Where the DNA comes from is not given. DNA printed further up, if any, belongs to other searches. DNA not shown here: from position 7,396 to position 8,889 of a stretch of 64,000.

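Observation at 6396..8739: RNA-repair cassette: an Rnl1-like ligase next to a kinase fused to a calcineurin-type phosphatase, unlike T4 Pnk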

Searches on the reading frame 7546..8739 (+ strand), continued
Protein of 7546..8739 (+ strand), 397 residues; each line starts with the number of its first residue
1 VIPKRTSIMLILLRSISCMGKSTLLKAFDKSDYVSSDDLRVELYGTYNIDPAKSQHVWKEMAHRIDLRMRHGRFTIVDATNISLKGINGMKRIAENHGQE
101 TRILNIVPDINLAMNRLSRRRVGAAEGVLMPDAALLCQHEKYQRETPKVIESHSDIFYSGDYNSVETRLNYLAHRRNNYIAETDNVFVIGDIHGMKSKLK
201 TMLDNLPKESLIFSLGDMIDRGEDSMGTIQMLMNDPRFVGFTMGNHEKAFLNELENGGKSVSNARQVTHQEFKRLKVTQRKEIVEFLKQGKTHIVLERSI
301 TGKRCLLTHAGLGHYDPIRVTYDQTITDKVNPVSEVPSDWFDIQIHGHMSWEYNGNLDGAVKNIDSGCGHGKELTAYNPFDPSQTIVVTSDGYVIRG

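Call 25: get_annotated_region(hit=H124, flank=3000)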
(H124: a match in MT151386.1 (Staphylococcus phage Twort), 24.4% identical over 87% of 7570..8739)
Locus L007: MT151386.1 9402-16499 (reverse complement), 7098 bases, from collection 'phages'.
description: Staphylococcus phage Twort, complete genome.
organism: Staphylococcus phage Twort (NCBI taxid 2908167)
taxonomy: Viruses; Duplodnaviria; Heunggongvirae; Uroviricota; Caudoviricetes; Herelleviridae; Twortvirinae; Twortvirus; Twortvirus twort
host: Staphylococcus hyicus DSM-17421; source: -; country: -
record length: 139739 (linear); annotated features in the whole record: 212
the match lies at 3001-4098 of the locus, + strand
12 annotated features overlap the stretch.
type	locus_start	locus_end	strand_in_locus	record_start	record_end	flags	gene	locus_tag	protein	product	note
CDS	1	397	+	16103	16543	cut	-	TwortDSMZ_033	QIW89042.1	putative membrane binding protein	contains putative membrane binding region (aa 4-26); gpORF033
CDS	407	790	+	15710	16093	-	-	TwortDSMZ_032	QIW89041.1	hypothetical protein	gpORF032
CDS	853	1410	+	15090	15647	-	-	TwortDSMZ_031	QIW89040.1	hypothetical protein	Region of aa 20-184 similar to region of aa 19-181 of phage A5W gpORF015 (ACB89006; 43% identity); gpORF031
CDS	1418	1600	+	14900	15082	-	-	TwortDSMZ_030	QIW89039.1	hypothetical protein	gpORF030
CDS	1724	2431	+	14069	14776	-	-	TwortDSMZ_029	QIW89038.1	serine/threonine protein phosphatase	Similar to A5W gpORF012 (ACB89003; 75% identity); Stp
CDS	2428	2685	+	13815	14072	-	-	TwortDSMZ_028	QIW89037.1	hypothetical protein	gpORF028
CDS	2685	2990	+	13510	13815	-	-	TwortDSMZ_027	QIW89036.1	hypothetical protein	gpORF027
CDS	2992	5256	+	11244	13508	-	-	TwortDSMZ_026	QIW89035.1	RNA ligase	FIG01242870; similar to phage vB_Sau_Clo6 RNA ligase (ARM69262; 63% identity); RNA ligase, by homology; Rlg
CDS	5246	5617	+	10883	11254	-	-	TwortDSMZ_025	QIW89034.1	hypothetical protein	gpORF025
CDS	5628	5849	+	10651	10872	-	-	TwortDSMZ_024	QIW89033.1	BofL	Product of first gpORF in left end of non-redundant virion DNA; similar to phage A5W BofL (ACB88995; 59% identity); ...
CDS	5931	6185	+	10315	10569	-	-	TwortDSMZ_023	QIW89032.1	putative membrane protein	Region of aa 9-39 similar to region of aa 11-41 of phage A5W MbpT (AHL83328; 29% identity); MbpT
CDS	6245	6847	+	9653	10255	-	-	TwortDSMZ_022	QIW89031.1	hypothetical protein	gpORF022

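Call 26: get_annotated_region(hit=H105, flank=3000)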
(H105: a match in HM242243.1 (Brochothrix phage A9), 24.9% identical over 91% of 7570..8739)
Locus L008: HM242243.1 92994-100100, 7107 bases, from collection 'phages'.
description: Brochothrix phage A9, complete genome.
organism: Brochothrix phage A9 (NCBI taxid 857312)
taxonomy: Viruses; Duplodnaviria; Heunggongvirae; Uroviricota; Caudoviricetes; Herelleviridae; Klumppvirus; Klumppvirus A9
host: Brochothrix thermosphacta HER1187; source: -; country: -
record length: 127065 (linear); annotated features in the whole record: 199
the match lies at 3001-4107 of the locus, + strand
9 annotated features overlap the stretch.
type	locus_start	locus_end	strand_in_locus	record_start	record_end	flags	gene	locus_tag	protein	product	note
CDS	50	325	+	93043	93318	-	-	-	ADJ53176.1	gp142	-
CDS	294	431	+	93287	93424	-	-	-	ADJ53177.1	gp143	-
CDS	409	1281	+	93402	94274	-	-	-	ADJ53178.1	gp144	putative ribose-phosphate pyrophosphokinase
CDS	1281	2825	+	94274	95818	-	-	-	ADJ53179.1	gp145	putative phosphoribosyltransferase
CDS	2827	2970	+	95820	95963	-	-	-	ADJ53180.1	gp146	-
CDS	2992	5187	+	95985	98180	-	-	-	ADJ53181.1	gp147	putative phosphodiesterase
CDS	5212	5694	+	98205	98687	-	-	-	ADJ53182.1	gp148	-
CDS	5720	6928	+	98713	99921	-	-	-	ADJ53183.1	gp149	-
CDS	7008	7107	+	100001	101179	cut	-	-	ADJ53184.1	gp150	putative recombinase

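Call 27: get_annotated_region(hit=H107, flank=3000)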
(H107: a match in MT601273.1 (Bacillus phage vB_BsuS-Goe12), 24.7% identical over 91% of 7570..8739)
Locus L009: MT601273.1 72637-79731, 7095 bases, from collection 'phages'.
description: Bacillus phage vB_BsuS-Goe12, complete genome.
organism: Bacillus phage vB_BsuS-Goe12 (NCBI taxid 2586960)
taxonomy: Viruses; Duplodnaviria; Heunggongvirae; Uroviricota; Caudoviricetes; Spbetavirus
host: Bacillus subtilis Delta6; source: municipal sewage; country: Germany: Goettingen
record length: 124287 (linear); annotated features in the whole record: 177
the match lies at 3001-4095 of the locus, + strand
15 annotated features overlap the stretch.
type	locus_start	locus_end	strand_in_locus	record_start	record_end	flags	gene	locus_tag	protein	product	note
CDS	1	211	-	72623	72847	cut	hypothetical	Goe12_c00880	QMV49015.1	hypothetical protein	-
CDS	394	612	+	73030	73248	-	yopT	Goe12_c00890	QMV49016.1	putative protein YopT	SPbeta prophage-derived uncharacterized protein YopT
CDS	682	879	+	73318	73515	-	hypothetical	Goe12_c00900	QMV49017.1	hypothetical protein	-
CDS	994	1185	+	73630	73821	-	hypothetical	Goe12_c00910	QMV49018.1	hypothetical protein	-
CDS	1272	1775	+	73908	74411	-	hypothetical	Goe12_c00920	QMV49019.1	hypothetical protein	-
CDS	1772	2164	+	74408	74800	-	yopX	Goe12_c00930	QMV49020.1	putative protein YopX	SPbeta prophage-derived uncharacterized protein YopX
CDS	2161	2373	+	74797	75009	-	hypothetical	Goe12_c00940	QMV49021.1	hypothetical protein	-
CDS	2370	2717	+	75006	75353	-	hypothetical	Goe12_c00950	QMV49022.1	hypothetical protein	-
CDS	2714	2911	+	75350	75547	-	hypothetical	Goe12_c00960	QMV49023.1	hypothetical protein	-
CDS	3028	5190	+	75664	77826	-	hypothetical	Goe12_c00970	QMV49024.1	hypothetical protein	-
CDS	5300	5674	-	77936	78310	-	hypothetical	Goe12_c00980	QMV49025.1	hypothetical protein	-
CDS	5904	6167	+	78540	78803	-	hypothetical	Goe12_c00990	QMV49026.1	hypothetical protein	-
CDS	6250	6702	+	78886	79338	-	hypothetical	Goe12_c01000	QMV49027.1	hypothetical protein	-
CDS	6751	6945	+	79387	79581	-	hypothetical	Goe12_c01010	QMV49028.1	hypothetical protein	-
CDS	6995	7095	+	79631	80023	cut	hypothetical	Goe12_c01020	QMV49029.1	hypothetical protein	-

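Call 28: get_annotated_region(hit=H101, flank=3000)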
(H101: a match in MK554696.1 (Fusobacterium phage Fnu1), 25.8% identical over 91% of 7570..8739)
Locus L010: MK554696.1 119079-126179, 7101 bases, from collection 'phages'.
description: Fusobacterium phage Fnu1, complete genome.
organism: Fusobacterium phage Fnu1 (NCBI taxid 2530024)
taxonomy: Viruses; Duplodnaviria; Heunggongvirae; Uroviricota; Caudoviricetes; Latrobevirus; Latrobevirus FNU1
host: Fusobacterium nucleatum ATCC 10953; source: -; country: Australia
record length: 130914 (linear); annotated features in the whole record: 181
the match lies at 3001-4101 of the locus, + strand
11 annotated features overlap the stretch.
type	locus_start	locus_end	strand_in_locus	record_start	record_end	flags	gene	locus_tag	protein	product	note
CDS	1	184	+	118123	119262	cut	-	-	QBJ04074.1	hypothetical protein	161. hypothetical protein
CDS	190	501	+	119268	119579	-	-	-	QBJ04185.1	glycosyltransferase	162. glycosyltransferase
CDS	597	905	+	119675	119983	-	-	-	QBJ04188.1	hypothetical protein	163. hypothetical protein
CDS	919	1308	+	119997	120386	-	-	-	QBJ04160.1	hypothetical protein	164. hypothetical protein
CDS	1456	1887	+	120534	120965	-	-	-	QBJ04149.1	hypothetical protein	165. hypothetical protein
CDS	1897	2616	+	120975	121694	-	-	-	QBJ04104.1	hypothetical protein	166. No significant similarity found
CDS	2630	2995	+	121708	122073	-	-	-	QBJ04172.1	TonB-dependent receptor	167. TonB-dependent receptor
CDS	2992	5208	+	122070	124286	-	-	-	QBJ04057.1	metallophosphoesterase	168. metallophosphoesterase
CDS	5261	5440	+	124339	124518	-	-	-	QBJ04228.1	hypothetical protein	169. No significant similarity found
CDS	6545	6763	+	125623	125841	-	-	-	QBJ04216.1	hypothetical protein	170. No significant similarity found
CDS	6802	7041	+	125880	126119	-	-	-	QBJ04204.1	glutaredoxin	171. glutaredoxin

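Call 29: get_annotated_region(hit=H100, flank=3000)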
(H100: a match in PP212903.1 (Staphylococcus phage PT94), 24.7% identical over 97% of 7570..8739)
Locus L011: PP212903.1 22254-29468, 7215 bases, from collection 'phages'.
description: Staphylococcus phage PT94, complete genome.
organism: Staphylococcus phage PT94 (NCBI taxid 3117433)
taxonomy: Viruses; Duplodnaviria; Heunggongvirae; Uroviricota; Caudoviricetes; Sextaecvirus
host: Staphylococcus chromogenes; source: sewage; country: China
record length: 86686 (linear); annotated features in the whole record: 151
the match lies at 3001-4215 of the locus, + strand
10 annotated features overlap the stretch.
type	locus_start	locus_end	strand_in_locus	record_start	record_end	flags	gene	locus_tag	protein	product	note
CDS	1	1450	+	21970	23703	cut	-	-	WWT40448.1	hypothetical protein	rasttk_feature_creation_tool=/opt/patric-common/ runtime/bin/phanotate version Unknown; ...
CDS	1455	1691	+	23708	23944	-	-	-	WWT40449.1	hypothetical protein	rasttk_feature_creation_tool=/opt/patric-common/ runtime/bin/phanotate version Unknown; ...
CDS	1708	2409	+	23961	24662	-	-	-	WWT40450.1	serine/threonine protein phosphatase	rasttk_feature_creation_tool=/opt/patric-common/ runtime/bin/phanotate version Unknown; ...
CDS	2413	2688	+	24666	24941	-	-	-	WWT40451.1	hypothetical protein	rasttk_feature_creation_tool=/opt/patric-common/ runtime/bin/phanotate version Unknown; ...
CDS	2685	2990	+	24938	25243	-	-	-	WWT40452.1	hypothetical protein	rasttk_feature_creation_tool=/opt/patric-common/ runtime/bin/phanotate version Unknown; ...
CDS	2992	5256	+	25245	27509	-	-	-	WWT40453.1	putative serine/threonine protein phosphatase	rasttk_feature_creation_tool=/opt/patric-common/ runtime/bin/phanotate version Unknown; ...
CDS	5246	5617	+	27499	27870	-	-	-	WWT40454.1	hypothetical protein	rasttk_feature_creation_tool=/opt/patric-common/ runtime/bin/phanotate version Unknown; ...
CDS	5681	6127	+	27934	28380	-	-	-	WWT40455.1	hypothetical protein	rasttk_feature_creation_tool=/opt/patric-common/ runtime/bin/phanotate version Unknown; ...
CDS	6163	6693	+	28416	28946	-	-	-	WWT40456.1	hypothetical protein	rasttk_feature_creation_tool=/opt/patric-common/ runtime/bin/phanotate version Unknown; ...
CDS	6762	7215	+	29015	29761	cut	-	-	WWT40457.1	phosphate starvation-inducible protein PhoH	rasttk_feature_creation_tool=/opt/patric-common/ runtime/bin/phanotate version Unknown; ...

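Call 30: search_protein_families(library=pfam, proteins=[L007:2992-5256:+, L008:2992-5187:+, L009:3028-5190:+, L010:2992-5208:+], max_evalue=0.01)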
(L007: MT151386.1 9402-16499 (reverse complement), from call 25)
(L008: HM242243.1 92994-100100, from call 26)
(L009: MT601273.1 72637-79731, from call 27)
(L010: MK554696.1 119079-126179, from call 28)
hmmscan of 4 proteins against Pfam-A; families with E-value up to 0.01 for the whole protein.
L007:2992-5256:+ (754 aa): 4 families
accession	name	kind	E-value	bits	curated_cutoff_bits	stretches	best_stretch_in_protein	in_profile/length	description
PF09511.15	RNA_lig_T4_1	-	3.5e-45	155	28.3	1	483-689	2-227/227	RNA ligase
PF13671.12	AAA_33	-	4.1e-22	79.5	27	1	4-141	1-141/143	AAA domain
PF00149.33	Metallophos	-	3e-16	60.8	21.5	1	175-380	2-166/191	Calcineurin-like phosphoesterase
PF08433.16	KTI12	-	7.8e-07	29.3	22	1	4-141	3-138/271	Chromatin associated protein KTI12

L008:2992-5187:+ (731 aa): 4 families
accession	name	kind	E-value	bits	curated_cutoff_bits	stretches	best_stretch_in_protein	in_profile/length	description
PF09511.15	RNA_lig_T4_1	-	7.7e-36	124.5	28.3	1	455-664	1-227/227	RNA ligase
PF13671.12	AAA_33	-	1.1e-16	61.9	27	1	4-142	1-137/143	AAA domain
PF00149.33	Metallophos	-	3.6e-16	60.6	21.5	1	176-353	3-159/191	Calcineurin-like phosphoesterase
PF12850.12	Metallophos_2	-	5.6e-05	23.6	27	1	176-309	3-99/154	Calcineurin-like phosphoesterase superfamily domain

L009:3028-5190:+ (720 aa): 4 families
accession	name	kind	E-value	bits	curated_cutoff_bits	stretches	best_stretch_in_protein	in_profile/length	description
PF09511.15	RNA_lig_T4_1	-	9.1e-41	140.6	28.3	1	441-652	1-227/227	RNA ligase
PF00149.33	Metallophos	-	6.6e-16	59.7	21.5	1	162-338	2-159/191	Calcineurin-like phosphoesterase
PF13671.12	AAA_33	-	5.6e-11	43.4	27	1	1-128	10-139/143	AAA domain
PF12850.12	Metallophos_2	-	4.8e-05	23.9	27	1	162-334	2-115/154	Calcineurin-like phosphoesterase superfamily domain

L010:2992-5208:+ (738 aa): 3 families
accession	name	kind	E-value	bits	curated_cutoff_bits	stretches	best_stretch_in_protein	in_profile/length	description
PF09511.15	RNA_lig_T4_1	-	2.4e-28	100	28.3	1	461-674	1-227/227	RNA ligase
PF13671.12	AAA_33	-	5.3e-16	59.6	27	1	4-135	1-135/143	AAA domain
PF00149.33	Metallophos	-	2.2e-12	48.3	21.5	1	172-316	2-118/191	Calcineurin-like phosphoesterase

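Call 37: search_solved_structures(query=A1, max_evalue=0.01, show_alignments=5)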
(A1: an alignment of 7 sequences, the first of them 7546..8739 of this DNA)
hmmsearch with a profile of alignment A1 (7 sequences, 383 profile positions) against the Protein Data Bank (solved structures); distinct sequences matched with E-value up to 0.01: 106 (the best 60 are shown).
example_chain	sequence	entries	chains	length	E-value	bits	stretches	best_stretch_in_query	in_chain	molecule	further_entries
4jst_A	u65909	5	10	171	6.1e-13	51.4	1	2-129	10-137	Metallophosphoesterase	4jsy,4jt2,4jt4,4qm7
4gp6_A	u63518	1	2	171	1.6e-12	50.1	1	2-127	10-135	Metallophosphoesterase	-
4gp7_A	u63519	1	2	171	1.7e-12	50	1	2-129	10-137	Metallophosphoesterase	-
4mde_A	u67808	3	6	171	8.8e-12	47.6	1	2-129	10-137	Metallophosphoesterase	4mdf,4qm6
2qjc_A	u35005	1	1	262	7.9e-10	41.2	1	175-325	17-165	Diadenosine tetraphosphatase, putative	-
1g5b_A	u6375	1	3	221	1.9e-08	36.7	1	175-249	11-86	SERINE/THREONINE PROTEIN PHOSPHATASE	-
4j6o_A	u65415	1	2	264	6.3e-08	34.9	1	176-305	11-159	Metallophosphoesterase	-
3a4l_A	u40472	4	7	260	6.5e-08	34.9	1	1-140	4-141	L-seryl-tRNA(Sec) kinase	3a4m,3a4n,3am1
3adb_A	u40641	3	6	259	1.3e-07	34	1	2-140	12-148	L-seryl-tRNA(Sec) kinase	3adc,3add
9t9n_A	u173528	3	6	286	8.3e-07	31.3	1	177-303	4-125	Bis(5'-nucleosyl)-tetraphosphatase, symmetrical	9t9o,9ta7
4xrp_A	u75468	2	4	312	1.4e-06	30.6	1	3-132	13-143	Pnkp1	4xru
7n6g_4D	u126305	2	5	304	3.6e-06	29.2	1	176-246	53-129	FAP15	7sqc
8pq7_A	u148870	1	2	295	4.8e-06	28.7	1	177-246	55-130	Serine/threonine-protein phosphatase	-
8jfy_D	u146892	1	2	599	1.2e-05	27.5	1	171-305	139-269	Serine/threonine-protein phosphatase rdgC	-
4iyp_C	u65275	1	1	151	1.4e-05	27.3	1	153-242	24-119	Serine/threonine-protein phosphatase 2A catalytic subunit alpha isoform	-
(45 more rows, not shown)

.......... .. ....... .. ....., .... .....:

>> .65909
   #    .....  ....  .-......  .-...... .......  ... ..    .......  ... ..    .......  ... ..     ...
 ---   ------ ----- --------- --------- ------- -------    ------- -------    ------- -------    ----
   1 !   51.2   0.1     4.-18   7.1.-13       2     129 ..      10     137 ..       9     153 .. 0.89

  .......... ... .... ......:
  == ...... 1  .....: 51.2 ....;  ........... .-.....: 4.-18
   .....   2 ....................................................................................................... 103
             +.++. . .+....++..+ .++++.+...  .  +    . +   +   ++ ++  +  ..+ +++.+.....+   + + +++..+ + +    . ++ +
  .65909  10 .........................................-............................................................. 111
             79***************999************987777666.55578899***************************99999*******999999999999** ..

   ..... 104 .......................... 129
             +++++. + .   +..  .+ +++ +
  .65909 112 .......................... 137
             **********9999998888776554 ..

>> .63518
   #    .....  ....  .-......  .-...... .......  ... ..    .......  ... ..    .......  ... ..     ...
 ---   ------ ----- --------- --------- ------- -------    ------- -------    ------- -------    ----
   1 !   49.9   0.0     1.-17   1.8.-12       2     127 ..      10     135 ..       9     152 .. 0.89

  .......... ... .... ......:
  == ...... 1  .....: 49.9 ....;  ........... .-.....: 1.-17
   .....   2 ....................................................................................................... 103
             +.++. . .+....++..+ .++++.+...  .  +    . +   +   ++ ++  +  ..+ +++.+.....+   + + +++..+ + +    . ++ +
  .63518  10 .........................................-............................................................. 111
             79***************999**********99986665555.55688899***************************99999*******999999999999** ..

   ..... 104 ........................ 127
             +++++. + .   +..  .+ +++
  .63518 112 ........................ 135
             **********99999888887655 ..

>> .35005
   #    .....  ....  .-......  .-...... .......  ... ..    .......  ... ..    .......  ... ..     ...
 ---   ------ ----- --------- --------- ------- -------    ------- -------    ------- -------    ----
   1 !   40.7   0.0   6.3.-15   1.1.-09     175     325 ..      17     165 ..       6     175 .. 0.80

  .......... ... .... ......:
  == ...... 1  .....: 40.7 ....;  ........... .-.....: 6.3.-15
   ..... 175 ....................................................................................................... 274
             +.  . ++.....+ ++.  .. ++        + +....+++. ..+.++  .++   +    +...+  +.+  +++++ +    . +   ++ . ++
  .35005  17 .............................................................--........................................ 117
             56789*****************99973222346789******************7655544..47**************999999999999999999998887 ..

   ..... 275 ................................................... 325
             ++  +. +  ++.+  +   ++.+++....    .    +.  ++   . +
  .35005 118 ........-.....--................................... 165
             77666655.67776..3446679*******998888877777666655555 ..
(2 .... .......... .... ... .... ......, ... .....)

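Call 42: find_encoding_contigs(protein=P0001, flank=3000, max_places=2)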
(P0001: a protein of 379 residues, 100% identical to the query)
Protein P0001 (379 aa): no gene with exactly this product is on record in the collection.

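Call 51: search_protein_representatives(alignment_id=A1)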
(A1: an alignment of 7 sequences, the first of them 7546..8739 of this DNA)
Query: 7 sequences, 383 profile positions. Proteins with E-value up to 0.001 (for the whole library): 15789; up to 1e-10: 1455; up to 1e-30: 41. The best 150 are listed.
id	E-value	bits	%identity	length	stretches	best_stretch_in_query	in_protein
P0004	3.0e-199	677.9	-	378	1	1-379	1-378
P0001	1.4e-187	639.5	-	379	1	12-382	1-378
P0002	2.5e-178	609.1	-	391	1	2-379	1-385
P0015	2.4e-138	477.5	-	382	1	2-377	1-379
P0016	9.5e-132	455.7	-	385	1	2-375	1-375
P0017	1.6e-111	389.2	-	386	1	2-376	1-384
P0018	1.4e-105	369.6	-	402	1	2-377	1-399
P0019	2.3e-91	322.8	-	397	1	2-377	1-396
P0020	7.5e-75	268.4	-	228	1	160-377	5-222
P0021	3.0e-68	246.7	-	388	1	2-376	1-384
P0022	3.3e-66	240.0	-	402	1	2-373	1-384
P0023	5.5e-62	226.1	-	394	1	2-377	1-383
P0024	2.5e-61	223.9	-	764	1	2-378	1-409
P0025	2.5e-58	214.1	-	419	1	2-375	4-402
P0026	3.0e-58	213.8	-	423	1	2-379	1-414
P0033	1.2e-52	195.4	-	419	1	2-372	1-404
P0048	9.4e-37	143.0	-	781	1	2-379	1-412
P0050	1.5e-32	129.2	-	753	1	2-376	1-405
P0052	4.4e-31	124.4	-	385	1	2-339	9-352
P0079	1.1e-27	113.2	-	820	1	5-306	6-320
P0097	3.9e-26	108.1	-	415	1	3-367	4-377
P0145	6.6e-24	100.8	-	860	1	4-368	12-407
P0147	8.2e-24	100.4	-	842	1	3-369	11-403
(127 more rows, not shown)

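Call 53: find_related_loci(query=A1, collection=viral_contigs, flank=6000)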
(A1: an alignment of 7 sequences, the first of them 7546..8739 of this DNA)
Query A1 (397 aa) in viral_contigs; peptide patterns used: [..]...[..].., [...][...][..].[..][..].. (x = any residue, [..] = any of these).
414 stretches matched a pattern; 3 encode a relative of the query (tblastn E <= 1e-3); 3 distinct loci.
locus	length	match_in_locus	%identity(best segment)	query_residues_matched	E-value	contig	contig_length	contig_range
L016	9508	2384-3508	39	9-380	6e-84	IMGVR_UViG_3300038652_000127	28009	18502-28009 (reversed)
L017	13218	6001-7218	34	4-391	4e-58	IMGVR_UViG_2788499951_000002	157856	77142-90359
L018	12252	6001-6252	38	185-265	7e-9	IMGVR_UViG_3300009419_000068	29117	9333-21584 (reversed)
